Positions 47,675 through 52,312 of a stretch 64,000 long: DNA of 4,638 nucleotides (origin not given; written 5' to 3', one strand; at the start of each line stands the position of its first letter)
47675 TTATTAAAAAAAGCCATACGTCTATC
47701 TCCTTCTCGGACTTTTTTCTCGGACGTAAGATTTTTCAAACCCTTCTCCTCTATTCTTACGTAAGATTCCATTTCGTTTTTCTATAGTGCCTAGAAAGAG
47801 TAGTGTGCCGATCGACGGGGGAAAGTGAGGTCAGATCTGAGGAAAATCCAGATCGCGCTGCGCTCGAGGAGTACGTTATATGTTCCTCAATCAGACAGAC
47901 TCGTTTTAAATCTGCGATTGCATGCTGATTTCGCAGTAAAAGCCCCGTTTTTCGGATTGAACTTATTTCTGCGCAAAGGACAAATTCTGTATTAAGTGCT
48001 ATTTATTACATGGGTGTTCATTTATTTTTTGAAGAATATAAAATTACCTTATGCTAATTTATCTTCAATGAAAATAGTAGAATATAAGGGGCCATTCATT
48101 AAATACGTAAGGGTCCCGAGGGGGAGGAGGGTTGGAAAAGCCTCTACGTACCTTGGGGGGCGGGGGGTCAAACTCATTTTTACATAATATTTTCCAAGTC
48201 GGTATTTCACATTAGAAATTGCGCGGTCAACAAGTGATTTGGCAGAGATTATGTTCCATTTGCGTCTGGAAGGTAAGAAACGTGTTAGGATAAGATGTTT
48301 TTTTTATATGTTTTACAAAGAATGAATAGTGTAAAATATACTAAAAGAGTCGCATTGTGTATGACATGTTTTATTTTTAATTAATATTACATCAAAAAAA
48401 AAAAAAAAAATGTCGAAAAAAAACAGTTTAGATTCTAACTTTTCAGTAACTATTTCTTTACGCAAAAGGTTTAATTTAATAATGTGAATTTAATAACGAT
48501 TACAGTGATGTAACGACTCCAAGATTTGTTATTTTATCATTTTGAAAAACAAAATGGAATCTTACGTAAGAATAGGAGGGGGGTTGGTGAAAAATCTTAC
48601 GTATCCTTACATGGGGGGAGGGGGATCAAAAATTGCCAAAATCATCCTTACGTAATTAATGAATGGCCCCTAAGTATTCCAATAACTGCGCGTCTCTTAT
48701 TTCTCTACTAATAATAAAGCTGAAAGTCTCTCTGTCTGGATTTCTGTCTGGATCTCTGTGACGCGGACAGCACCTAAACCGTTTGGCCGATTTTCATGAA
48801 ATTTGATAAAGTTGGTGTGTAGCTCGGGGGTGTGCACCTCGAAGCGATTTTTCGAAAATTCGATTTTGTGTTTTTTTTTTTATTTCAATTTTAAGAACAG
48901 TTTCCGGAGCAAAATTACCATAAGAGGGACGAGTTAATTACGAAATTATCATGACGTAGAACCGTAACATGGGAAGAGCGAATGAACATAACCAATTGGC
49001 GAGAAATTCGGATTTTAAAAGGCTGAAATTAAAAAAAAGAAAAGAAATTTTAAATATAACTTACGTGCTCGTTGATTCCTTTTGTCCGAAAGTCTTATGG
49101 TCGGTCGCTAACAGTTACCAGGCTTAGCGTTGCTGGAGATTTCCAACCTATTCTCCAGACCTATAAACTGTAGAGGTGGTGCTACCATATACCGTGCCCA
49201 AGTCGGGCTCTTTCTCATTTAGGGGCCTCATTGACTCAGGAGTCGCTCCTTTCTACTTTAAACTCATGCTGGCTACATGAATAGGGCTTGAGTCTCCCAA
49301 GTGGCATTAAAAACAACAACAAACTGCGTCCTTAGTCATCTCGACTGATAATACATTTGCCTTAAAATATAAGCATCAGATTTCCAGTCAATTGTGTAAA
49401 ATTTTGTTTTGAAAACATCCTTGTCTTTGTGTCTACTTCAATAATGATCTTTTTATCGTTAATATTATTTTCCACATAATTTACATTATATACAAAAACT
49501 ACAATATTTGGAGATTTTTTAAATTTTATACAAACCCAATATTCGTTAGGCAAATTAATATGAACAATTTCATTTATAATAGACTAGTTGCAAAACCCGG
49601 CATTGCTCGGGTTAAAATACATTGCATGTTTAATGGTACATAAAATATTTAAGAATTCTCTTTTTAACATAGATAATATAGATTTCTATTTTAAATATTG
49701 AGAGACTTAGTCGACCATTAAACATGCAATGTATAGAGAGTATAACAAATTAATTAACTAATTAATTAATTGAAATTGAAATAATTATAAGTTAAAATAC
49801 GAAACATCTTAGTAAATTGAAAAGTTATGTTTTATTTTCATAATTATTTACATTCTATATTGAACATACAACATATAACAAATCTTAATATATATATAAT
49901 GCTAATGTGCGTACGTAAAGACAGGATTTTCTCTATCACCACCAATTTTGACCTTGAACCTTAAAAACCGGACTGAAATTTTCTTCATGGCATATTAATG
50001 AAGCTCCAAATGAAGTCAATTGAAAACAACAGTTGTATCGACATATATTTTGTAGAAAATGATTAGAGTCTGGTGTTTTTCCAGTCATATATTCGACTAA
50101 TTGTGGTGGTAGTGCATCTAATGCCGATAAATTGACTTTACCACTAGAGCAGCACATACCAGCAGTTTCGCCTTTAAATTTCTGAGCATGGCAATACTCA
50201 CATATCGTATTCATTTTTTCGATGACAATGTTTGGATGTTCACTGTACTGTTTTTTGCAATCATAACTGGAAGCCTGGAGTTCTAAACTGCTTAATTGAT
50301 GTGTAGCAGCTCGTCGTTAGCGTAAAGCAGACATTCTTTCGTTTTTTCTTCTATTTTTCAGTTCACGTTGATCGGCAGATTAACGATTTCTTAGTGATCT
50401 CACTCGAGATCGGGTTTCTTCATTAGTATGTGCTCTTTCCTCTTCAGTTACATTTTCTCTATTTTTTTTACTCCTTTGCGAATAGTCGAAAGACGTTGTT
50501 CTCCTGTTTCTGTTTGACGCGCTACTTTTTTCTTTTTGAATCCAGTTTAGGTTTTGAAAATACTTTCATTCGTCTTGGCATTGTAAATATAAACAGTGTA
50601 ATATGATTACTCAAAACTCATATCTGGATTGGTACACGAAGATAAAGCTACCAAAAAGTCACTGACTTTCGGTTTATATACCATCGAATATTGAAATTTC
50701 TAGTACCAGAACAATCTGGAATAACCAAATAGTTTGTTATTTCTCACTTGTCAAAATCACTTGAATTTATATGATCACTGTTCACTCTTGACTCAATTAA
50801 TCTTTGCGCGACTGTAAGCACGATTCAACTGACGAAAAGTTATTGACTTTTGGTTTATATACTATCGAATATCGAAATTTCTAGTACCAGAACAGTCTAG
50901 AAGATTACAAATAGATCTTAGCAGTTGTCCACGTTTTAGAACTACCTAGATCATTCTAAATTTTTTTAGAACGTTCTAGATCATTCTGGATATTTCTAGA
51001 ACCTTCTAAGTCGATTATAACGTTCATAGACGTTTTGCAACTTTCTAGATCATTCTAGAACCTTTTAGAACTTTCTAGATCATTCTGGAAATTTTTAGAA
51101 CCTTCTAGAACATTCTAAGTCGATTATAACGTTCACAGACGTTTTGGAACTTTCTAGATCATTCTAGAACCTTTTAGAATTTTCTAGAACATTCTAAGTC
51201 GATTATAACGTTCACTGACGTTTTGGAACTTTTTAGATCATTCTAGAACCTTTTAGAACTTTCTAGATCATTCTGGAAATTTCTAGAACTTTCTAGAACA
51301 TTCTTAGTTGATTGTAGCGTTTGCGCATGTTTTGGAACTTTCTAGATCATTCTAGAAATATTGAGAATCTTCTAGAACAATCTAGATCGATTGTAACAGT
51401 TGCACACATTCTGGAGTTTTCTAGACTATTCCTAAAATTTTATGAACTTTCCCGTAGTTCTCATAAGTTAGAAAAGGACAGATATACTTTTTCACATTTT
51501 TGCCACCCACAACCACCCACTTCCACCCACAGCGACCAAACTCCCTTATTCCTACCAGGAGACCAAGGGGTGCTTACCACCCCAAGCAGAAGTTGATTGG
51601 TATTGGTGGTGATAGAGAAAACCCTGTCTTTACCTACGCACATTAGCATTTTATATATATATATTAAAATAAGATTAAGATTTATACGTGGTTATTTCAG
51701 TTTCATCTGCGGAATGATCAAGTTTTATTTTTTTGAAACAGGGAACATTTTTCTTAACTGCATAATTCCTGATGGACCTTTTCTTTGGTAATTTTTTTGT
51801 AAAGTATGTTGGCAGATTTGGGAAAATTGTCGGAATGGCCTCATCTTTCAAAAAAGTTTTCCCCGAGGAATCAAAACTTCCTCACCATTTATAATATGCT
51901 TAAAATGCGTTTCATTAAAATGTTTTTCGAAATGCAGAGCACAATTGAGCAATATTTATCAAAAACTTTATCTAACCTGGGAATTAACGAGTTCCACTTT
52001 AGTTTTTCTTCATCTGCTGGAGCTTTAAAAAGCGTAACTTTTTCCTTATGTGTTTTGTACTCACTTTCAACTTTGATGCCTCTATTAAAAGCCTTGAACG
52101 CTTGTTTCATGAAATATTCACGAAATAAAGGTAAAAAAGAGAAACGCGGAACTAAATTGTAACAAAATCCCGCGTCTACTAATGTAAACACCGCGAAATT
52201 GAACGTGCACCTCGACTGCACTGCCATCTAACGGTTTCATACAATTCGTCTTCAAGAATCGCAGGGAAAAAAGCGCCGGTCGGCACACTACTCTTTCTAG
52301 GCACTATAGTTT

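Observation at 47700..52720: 5-kb region bounded by long inverted repeats with perfect 40-bp palindromic heads, enclosing a Helitron fragment and two satellites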

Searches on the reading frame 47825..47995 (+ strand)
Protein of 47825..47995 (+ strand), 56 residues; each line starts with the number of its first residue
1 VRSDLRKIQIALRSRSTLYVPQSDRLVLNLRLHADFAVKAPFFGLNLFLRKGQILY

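Call 15: search_protein_families(library=pfam, proteins=[window:47825-47995:+], max_evalue=1)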
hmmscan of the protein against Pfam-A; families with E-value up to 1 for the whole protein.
window:47825-47995:+ (56 aa): 0 families

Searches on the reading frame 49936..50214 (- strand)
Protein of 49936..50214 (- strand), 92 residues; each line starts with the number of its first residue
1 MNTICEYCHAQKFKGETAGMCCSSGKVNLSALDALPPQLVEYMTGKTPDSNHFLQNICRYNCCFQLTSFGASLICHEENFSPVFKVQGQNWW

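Call 15: search_protein_families(library=pfam, proteins=[window:49936-50214:-], max_evalue=1)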
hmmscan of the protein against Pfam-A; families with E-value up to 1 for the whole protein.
window:49936-50214:- (92 aa): 0 families

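Call 19: find_encoding_contigs(protein=window:49936-50214:-, flank=10000, max_places=10)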
Protein window:49936-50214:- (92 aa): no gene with exactly this product is on record in the collection.

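Call 20: find_homologous_proteins(query=window:49939-50214:-, max_evalue=0.001)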
Query window:49939-50214:- (92 aa): 2 proteins with E <= 0.001 among 2 candidates.
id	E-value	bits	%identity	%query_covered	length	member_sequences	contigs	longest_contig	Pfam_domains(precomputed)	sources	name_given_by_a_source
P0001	3.5e-35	138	73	93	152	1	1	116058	-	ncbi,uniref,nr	ncbi:hypothetical protein EVAR_65272_1 [Eumeta japonica]|uniref:Uncharacterized protein n=1 Tax=Eume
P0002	8.4e-29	118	71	79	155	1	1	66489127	-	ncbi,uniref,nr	ncbi:unnamed protein product [Psylliodes chrysocephalus]|uniref:Uncharacterized protein n=1 Tax=Psyl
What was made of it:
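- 49948..50316 (-): Helitron Rep/Hel N-terminal coding remnant. The ATG ORF is 50214-49936. Homology ends at the inner edge of the I3 arm. 73% and 71% identical to proteins of Eumeta and Psylliodes (call 20).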

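Call 35: search_protein_representatives(protein=window:49939-50214:-)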
Query: 92 residues. Proteins with E-value up to 0.001 (for the whole library): 1718; up to 1e-10: 480; up to 1e-30: 1. The best 150 are listed.
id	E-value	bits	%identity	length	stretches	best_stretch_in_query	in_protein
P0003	5.9e-48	177.3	41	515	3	1-74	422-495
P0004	3.9e-30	120.2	64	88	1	1-84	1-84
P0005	1.1e-24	102.7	57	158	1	1-91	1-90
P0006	5.6e-24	100.5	59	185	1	1-86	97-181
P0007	2.7e-23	98.2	57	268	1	1-89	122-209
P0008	3.1e-23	98.1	56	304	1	1-90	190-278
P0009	3.9e-23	97.8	48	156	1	1-89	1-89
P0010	5.1e-23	97.4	52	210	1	1-90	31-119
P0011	7.1e-23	96.9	54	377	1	1-90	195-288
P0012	7.3e-23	96.9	54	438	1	1-91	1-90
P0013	7.7e-23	96.8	58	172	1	1-89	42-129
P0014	8.0e-23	96.8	55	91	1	1-86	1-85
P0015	1.2e-22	96.2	56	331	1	2-90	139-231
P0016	1.6e-22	95.8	54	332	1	1-90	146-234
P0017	1.9e-22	95.5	49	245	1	1-90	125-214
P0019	3.1e-22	94.9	54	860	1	1-90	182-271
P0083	2.3e-19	85.7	47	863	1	2-90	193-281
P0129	7.0e-18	80.9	46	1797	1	1-90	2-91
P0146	2.2e-17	79.3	46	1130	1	1-90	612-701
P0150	2.4e-17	79.2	45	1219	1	2-90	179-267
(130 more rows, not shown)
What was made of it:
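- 49948..50316 (-): 1718 homologues (call 35).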

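Call 36: search_protein_families(library=pfam, proteins=[P0129, P0150, P0019, P0083, P0146], max_evalue=0.00001)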
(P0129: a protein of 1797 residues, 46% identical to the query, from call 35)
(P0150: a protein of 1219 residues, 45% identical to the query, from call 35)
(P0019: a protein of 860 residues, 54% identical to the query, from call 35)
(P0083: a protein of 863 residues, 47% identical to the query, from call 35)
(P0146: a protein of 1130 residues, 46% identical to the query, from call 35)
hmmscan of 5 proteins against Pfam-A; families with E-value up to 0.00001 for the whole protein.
P0129 (1797 aa): 4 families
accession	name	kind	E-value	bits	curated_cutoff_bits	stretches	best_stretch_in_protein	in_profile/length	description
PF05970.20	PIF1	-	6e-39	134.4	25.9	1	819-951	2-132/223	PIF1-like helicase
PF14214.11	Helitron_like_N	-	5.1e-16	59.9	28.9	1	304-355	140-191/191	Helitron helicase-like domain at N-terminus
PF13604.12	AAA_30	-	6.2e-06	26.5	27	0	821-944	4-111/191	AAA domain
PF23343.2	REP_ORF2-G2P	-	9.1e-06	26.3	27.8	0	316-367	24-69/99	Replication-associated protein ORF2/G2P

P0150 (1219 aa): 4 families
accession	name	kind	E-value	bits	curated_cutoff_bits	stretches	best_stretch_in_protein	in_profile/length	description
PF14214.11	Helitron_like_N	-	9.4e-59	199.2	28.9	1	442-622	1-191/191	Helitron helicase-like domain at N-terminus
PF05970.20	PIF1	-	7.9e-36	124.2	25.9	1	1067-1188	2-121/223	PIF1-like helicase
PF13604.12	AAA_30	-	2.3e-06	27.9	27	1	1078-1192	9-111/191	AAA domain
PF23343.2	REP_ORF2-G2P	-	5.6e-06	27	27.8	0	547-634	2-69/99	Replication-associated protein ORF2/G2P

P0019 (860 aa): 1 family
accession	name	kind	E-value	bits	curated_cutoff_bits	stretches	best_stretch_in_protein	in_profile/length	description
PF14214.11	Helitron_like_N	-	3.7e-59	200.6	28.9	1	342-524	1-191/191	Helitron helicase-like domain at N-terminus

P0083 (863 aa): 2 families
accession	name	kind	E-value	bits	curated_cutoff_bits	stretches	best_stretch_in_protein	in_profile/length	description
PF05970.20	PIF1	-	1e-24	87.8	25.9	1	767-863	44-140/223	PIF1-like helicase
PF14214.11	Helitron_like_N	-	2.5e-11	44.5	28.9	1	385-454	25-97/191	Helitron helicase-like domain at N-terminus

P0146 (1130 aa): 2 families
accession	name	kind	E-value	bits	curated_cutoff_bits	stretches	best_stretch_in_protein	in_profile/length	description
PF02301.23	HORMA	-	4.7e-55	186.8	24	1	28-222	1-209/209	HORMA domain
PF14214.11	Helitron_like_N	-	4.3e-49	167.8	28.9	1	888-1060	12-191/191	Helitron helicase-like domain at N-terminus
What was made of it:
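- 49948..50316 (-): Long ones carry Helitron_like_N and PIF1 downstream of the matched stretch (call 36).
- On Helitron (non-autonomous derivative): The 92-aa ORF matches the region upstream of Helitron_like_N and PIF1 in proteins of 860-1797 aa (calls 35, 36).
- Checked: An ORF at 49936-50214 (minus strand) is homologous to the N-terminal region of Helitron Rep/Hel proteins (calls 35, 36).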

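Call 42: find_encoding_contigs(protein=P0001, flank=6000, max_places=3)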
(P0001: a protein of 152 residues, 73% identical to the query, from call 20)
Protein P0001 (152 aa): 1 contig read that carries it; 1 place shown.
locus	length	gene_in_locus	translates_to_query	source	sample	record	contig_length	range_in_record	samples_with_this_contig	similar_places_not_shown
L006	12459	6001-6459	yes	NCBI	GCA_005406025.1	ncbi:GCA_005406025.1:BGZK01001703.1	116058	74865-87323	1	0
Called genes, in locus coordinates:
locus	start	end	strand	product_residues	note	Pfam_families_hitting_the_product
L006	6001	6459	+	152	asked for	-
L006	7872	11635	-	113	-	-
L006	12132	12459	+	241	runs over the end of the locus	PF00078:RVT_1 (faint)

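Call 43: find_encoding_contigs(protein=P0002, flank=6000, max_places=3)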
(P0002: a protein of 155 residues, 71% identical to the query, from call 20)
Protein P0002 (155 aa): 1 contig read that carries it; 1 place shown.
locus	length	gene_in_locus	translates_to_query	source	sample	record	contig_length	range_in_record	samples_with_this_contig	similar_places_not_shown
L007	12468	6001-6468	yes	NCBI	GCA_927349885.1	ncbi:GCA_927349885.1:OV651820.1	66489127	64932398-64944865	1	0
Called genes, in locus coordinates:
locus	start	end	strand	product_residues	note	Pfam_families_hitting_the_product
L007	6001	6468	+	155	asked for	-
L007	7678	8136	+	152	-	-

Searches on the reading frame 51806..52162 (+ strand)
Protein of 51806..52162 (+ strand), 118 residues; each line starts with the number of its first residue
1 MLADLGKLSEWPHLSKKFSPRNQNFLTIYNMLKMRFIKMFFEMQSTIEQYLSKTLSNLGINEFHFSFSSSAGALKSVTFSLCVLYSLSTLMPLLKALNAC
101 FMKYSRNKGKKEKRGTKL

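Call 58: find_encoding_contigs(protein=window:51806-52162:+, flank=3000, max_places=3)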
Protein window:51806-52162:+ (118 aa): no gene with exactly this product is on record in the collection.
